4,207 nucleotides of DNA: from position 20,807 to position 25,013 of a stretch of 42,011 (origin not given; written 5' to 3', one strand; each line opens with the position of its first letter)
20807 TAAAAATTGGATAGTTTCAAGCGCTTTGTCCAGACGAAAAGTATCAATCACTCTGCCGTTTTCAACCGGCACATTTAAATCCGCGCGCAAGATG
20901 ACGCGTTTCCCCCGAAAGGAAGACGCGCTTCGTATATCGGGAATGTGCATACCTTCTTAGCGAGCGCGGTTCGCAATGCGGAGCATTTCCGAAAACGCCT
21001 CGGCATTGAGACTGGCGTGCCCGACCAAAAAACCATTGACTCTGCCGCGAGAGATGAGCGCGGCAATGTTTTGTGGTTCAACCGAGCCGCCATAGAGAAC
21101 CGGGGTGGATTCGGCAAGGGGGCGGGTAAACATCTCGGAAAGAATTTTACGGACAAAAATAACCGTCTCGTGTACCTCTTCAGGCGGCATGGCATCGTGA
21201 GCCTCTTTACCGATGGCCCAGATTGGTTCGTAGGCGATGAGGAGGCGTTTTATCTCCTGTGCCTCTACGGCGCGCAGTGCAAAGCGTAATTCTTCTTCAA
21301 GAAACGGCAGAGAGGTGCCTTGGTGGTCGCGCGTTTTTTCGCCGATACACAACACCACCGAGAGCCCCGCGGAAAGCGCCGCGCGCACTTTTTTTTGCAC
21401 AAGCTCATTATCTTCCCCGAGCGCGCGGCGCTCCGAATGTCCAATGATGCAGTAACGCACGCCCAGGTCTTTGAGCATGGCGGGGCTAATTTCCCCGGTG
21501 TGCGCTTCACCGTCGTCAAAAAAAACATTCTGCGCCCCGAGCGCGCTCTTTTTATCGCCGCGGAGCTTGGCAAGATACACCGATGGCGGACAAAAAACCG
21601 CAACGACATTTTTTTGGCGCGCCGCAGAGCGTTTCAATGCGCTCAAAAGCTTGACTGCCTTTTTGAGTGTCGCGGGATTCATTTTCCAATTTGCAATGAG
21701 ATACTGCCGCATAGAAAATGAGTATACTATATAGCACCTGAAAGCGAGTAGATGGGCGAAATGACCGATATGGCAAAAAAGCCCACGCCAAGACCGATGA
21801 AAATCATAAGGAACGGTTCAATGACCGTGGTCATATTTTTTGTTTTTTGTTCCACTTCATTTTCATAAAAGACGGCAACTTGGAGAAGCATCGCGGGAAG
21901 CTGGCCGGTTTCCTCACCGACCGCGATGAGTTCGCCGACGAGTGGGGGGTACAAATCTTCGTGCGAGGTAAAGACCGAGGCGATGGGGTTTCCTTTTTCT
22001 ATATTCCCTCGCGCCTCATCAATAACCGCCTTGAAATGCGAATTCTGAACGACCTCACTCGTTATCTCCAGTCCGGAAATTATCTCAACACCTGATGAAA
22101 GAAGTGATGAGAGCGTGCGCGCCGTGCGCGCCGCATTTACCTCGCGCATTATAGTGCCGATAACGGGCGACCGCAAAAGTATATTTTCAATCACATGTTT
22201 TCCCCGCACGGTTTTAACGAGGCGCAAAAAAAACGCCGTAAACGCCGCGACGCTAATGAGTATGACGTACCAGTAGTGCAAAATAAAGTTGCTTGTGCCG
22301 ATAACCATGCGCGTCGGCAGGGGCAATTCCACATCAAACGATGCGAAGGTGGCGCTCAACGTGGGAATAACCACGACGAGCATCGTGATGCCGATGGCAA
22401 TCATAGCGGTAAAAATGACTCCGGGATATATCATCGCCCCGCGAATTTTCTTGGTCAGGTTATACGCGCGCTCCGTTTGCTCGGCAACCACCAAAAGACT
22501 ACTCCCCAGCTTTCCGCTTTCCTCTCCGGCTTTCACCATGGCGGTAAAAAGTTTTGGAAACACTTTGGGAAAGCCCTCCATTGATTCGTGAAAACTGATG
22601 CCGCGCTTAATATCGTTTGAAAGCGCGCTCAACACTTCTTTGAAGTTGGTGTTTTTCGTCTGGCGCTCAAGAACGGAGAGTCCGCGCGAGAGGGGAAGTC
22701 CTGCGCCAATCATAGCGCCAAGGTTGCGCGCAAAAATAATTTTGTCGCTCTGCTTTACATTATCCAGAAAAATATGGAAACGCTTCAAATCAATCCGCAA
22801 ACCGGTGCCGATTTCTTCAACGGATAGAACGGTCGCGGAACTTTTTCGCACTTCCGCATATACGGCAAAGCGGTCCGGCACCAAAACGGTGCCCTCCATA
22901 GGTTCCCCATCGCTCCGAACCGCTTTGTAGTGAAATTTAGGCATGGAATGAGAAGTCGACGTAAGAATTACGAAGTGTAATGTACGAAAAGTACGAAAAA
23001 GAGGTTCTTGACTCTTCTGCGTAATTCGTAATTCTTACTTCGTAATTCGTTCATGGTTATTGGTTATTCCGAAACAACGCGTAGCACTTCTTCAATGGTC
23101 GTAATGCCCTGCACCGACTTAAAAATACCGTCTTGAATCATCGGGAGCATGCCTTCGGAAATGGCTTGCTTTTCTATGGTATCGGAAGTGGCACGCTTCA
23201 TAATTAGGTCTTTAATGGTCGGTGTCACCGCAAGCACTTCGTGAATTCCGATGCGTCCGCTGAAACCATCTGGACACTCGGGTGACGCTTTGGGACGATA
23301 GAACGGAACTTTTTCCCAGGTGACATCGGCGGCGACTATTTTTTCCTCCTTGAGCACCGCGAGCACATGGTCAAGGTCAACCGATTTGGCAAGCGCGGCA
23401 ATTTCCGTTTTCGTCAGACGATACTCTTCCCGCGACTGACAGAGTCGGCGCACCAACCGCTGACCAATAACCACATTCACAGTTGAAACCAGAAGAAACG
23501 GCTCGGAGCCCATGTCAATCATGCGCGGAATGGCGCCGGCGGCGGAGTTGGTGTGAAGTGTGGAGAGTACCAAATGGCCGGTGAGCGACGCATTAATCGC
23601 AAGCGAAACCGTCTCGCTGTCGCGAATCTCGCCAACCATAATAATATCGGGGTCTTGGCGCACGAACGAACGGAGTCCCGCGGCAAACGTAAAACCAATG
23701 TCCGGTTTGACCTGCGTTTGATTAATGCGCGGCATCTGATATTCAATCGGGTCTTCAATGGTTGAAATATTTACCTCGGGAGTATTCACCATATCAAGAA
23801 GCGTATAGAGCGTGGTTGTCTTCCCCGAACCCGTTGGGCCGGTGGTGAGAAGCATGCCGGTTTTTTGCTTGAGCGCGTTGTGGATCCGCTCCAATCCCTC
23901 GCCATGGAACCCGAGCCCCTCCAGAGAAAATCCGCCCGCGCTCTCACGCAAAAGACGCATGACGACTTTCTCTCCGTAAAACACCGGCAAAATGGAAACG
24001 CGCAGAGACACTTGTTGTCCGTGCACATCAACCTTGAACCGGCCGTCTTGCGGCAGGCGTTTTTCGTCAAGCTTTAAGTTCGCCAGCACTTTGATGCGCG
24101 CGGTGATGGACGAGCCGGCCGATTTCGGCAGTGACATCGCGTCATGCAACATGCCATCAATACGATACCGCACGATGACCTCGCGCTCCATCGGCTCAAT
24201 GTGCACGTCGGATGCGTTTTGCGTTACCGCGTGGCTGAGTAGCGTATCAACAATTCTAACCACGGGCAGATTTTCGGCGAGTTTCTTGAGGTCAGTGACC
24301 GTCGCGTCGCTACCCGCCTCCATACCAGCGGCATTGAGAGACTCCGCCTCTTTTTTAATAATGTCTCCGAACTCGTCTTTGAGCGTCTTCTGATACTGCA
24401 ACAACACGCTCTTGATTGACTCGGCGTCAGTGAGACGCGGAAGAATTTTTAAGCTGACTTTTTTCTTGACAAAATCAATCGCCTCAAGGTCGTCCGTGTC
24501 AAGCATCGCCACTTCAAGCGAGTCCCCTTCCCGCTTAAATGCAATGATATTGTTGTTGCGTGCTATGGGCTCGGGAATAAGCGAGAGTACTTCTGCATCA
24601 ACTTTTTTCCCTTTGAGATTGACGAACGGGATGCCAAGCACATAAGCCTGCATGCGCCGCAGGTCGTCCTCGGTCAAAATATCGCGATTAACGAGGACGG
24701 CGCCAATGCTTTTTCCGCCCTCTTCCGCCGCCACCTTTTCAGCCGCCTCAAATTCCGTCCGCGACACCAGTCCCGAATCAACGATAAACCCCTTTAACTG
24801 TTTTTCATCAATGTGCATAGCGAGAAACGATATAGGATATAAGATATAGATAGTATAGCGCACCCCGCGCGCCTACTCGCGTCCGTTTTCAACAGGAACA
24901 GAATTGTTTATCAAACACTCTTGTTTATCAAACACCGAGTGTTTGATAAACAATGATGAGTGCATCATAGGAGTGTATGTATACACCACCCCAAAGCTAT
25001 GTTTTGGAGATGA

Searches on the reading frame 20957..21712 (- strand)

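Call 14: search_protein_families(library=pfam, proteins=[window:20957-21712:-], max_evalue=0.001)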
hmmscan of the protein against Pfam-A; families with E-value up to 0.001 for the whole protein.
window:20957-21712:- (251 aa): 1 family
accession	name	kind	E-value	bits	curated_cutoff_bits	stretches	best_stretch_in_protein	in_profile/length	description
PF00121.24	TIM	-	7.4e-70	235.7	20.1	1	4-246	2-244/245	Triosephosphate isomerase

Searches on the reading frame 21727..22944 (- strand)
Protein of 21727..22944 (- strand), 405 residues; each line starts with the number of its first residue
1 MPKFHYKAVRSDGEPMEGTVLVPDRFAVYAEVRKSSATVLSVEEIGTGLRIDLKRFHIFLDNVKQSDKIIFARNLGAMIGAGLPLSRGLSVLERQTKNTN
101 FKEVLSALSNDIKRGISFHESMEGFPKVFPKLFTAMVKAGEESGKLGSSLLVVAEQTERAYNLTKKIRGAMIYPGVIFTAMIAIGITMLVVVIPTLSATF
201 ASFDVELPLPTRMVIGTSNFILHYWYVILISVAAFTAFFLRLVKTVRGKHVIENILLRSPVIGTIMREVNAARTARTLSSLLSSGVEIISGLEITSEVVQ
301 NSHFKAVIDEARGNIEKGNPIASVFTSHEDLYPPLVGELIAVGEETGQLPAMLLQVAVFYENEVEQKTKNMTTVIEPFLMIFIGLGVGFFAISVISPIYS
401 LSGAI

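Call 14: search_protein_families(library=pfam, proteins=[window:21727-22944:-], max_evalue=0.001)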
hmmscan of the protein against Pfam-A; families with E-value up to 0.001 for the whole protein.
window:21727-22944:- (405 aa): 1 family
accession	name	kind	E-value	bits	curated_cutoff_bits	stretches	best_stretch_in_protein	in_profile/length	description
PF00482.28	T2SSF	-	2.8e-56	189.3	25.2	2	71-194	1-125/125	Type II secretion system (T2SS), protein F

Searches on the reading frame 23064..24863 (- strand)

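Call 14: search_protein_families(library=pfam, proteins=[window:23064-24863:-], max_evalue=0.001)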
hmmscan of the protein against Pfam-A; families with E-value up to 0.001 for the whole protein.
window:23064-24863:- (599 aa): 2 families
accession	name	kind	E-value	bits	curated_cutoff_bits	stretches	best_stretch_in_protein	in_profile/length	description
PF00437.27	T2SSE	-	7.8e-127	423.4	24.9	1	196-595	3-370/370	Type II/IV secretion system protein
PF05157.20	MshEN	-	2.5e-13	50.3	23.1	1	76-160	1-86/90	MshEN domain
